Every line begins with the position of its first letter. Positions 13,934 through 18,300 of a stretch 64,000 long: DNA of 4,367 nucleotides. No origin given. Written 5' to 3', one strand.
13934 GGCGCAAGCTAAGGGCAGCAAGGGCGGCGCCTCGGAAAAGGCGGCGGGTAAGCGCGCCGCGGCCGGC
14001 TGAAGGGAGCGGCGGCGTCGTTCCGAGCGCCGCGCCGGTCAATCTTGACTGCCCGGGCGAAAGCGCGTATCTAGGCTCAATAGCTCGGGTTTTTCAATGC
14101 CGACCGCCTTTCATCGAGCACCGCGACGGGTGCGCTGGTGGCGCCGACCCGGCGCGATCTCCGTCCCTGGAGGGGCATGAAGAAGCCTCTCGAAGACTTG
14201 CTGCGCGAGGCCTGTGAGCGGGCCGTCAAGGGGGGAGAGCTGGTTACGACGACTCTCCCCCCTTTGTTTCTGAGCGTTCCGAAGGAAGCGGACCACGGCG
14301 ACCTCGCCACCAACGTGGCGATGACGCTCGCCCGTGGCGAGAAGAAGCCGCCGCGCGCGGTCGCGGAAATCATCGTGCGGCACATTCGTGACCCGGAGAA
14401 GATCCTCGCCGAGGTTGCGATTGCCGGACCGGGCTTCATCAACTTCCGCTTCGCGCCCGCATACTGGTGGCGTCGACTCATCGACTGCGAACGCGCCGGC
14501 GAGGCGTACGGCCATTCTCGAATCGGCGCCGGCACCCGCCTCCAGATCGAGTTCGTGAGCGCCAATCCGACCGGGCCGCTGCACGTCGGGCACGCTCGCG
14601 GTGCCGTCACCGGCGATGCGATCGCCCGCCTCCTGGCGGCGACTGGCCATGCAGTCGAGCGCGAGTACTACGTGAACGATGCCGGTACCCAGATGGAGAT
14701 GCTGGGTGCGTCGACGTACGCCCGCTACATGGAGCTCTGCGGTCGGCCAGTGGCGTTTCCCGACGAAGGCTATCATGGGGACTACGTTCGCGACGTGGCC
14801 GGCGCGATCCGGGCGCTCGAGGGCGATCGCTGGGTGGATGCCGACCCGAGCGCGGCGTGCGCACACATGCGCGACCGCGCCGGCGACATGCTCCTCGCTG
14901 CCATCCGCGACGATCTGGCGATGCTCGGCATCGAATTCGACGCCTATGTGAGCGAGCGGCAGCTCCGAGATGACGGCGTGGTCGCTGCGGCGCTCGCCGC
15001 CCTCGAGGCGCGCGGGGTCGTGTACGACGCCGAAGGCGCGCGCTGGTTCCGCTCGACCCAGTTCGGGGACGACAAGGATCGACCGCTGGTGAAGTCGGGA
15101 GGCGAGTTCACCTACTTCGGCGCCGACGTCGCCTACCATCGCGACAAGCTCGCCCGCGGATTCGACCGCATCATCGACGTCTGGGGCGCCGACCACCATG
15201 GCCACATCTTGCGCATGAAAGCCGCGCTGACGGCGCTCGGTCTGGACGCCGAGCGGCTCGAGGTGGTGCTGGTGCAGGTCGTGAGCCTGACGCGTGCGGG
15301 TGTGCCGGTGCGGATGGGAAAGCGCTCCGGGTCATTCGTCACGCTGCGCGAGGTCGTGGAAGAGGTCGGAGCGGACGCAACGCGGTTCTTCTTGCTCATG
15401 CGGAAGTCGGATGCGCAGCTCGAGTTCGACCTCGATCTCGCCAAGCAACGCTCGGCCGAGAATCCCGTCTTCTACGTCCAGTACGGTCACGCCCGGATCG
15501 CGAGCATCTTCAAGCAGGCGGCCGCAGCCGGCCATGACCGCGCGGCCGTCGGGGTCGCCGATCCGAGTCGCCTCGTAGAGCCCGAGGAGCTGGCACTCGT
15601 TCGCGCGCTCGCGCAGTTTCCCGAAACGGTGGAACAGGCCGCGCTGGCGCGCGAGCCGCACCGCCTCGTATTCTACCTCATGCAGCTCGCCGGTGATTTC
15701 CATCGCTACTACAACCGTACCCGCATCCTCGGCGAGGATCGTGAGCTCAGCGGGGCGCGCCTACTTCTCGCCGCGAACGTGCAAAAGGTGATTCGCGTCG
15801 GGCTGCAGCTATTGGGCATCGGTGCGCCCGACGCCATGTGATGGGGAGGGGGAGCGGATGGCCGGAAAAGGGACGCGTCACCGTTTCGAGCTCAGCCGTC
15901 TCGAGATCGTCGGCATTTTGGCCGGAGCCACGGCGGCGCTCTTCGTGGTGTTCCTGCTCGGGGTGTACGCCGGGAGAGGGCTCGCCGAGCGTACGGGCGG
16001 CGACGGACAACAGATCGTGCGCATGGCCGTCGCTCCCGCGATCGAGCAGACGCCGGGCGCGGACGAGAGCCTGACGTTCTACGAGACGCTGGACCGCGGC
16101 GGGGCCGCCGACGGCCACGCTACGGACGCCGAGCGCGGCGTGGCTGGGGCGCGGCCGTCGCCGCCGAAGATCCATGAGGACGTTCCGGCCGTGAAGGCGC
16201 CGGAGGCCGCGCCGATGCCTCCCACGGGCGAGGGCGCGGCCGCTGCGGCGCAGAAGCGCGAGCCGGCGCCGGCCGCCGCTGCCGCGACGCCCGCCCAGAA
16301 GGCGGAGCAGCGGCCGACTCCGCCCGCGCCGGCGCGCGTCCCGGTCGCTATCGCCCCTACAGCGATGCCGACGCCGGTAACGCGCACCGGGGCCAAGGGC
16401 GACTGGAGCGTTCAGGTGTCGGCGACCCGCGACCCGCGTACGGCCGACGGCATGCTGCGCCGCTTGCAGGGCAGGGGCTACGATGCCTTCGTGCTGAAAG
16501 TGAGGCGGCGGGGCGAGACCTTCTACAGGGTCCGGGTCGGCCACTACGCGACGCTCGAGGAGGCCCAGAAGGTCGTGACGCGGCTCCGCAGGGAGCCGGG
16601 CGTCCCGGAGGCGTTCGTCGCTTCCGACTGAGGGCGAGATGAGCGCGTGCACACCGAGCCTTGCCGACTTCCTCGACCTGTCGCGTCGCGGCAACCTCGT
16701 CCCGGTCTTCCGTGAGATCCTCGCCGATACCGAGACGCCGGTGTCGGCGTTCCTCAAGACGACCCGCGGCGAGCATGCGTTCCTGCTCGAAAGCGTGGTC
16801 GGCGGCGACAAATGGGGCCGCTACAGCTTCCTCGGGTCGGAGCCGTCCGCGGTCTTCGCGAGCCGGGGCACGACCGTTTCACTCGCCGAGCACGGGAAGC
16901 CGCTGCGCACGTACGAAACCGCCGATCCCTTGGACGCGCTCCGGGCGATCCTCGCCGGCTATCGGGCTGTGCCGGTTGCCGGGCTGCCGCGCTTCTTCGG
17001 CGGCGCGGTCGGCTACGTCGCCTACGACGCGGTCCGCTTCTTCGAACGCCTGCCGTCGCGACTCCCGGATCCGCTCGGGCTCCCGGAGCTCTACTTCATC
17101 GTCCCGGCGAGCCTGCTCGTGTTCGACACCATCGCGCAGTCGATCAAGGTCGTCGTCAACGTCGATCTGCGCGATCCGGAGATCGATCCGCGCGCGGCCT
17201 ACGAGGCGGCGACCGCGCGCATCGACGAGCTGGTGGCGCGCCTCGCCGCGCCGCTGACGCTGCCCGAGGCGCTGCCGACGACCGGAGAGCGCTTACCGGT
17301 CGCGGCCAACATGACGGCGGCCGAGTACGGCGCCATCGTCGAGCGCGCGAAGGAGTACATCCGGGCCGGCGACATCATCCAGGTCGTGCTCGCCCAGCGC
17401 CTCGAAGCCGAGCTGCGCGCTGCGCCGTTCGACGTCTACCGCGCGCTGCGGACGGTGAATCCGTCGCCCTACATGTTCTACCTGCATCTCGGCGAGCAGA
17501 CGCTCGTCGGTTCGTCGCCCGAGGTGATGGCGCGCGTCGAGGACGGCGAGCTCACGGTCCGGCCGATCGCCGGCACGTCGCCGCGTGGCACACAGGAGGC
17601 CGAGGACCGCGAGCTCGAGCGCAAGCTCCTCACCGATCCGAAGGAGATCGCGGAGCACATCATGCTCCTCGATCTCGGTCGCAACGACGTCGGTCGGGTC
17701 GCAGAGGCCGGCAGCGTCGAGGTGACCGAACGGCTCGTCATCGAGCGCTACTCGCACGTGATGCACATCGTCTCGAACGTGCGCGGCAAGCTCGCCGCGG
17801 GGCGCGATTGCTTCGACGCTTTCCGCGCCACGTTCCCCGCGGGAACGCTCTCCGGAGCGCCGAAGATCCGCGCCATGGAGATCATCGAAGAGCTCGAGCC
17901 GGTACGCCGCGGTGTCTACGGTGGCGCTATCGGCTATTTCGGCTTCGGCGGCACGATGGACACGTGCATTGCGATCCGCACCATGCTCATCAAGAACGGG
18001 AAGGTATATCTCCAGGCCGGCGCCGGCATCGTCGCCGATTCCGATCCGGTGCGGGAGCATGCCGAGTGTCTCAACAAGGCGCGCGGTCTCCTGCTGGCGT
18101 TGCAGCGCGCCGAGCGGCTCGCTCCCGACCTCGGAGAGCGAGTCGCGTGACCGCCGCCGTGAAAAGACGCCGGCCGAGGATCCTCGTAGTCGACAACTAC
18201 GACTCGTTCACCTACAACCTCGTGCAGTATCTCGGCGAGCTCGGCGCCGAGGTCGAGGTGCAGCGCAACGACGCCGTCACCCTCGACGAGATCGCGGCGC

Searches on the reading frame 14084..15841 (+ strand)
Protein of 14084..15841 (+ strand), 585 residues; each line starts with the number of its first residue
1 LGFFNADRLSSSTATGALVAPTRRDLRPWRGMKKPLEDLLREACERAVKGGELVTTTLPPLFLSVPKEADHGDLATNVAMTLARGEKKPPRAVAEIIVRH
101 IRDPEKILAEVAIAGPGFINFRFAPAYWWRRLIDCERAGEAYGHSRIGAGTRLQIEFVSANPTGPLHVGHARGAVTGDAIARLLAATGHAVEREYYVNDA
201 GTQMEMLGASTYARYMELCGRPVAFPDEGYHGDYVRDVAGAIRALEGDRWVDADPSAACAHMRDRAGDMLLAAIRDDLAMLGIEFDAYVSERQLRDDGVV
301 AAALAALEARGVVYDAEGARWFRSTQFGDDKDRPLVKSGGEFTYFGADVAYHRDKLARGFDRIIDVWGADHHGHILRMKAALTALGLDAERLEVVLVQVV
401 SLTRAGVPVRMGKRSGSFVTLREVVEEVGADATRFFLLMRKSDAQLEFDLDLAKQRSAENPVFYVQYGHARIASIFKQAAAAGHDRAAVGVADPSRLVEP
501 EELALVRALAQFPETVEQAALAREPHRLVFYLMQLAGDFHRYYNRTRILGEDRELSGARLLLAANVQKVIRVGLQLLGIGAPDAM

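Call 67: search_protein_families(library=pfam, max_evalue=0.01, proteins=[window:14084-15841:+])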
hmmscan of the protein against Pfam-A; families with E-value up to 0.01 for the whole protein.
window:14084-15841:+ (585 aa): 7 families
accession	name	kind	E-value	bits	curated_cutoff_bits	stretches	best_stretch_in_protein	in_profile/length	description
PF05746.21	DALR_1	-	2.5e-33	115.1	22.3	1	465-585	1-117/117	DALR anticodon binding domain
PF00750.26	tRNA-synt_1d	-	4.1e-19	69.2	23.3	2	152-210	21-79/349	tRNA synthetases class I (R), catalytic domain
PF03485.21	Arg_tRNA_synt_N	-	4.4e-19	69.3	21.5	1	36-123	3-85/85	Arginyl tRNA synthetase N terminal domain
PF09334.17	tRNA-synt_1g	-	3.9e-07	29.6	20.1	0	272-323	72-123/391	tRNA synthetases class I (M)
PF00133.28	tRNA-synt_1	-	8.1e-05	22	22.7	0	397-444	362-409/414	tRNA synthetases class I (I, L, M and V)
PF01406.26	tRNA-synt_1e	-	0.0013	18.6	27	0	166-192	23-49/301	tRNA synthetases class I (C) catalytic domain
PF01921.24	tRNA-synt_1f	-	0.0068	15.8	27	0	161-198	31-68/360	tRNA synthetases class I (K)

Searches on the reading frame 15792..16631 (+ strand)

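Call 67: search_protein_families(library=pfam, max_evalue=0.01, proteins=[window:15792-16631:+])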
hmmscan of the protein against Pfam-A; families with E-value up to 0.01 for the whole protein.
window:15792-16631:+ (279 aa): 1 family
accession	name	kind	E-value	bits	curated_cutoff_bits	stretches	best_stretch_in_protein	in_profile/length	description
PF05036.18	SPOR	-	2.7e-17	63.3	21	1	201-268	1-66/76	SPOR domain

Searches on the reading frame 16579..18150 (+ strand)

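Call 67: search_protein_families(library=pfam, max_evalue=0.01, proteins=[window:16579-18150:+])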
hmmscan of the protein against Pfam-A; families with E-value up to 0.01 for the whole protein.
window:16579-18150:+ (523 aa): 2 families
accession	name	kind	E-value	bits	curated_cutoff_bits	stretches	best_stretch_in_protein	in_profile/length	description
PF00425.24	Chorismate_bind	-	1.5e-91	306.9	27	1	248-500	3-257/257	chorismate binding enzyme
PF04715.19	Anth_synt_I_N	-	4.1e-36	124.7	23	1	50-188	1-137/140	Anthranilate synthase component I, N terminal region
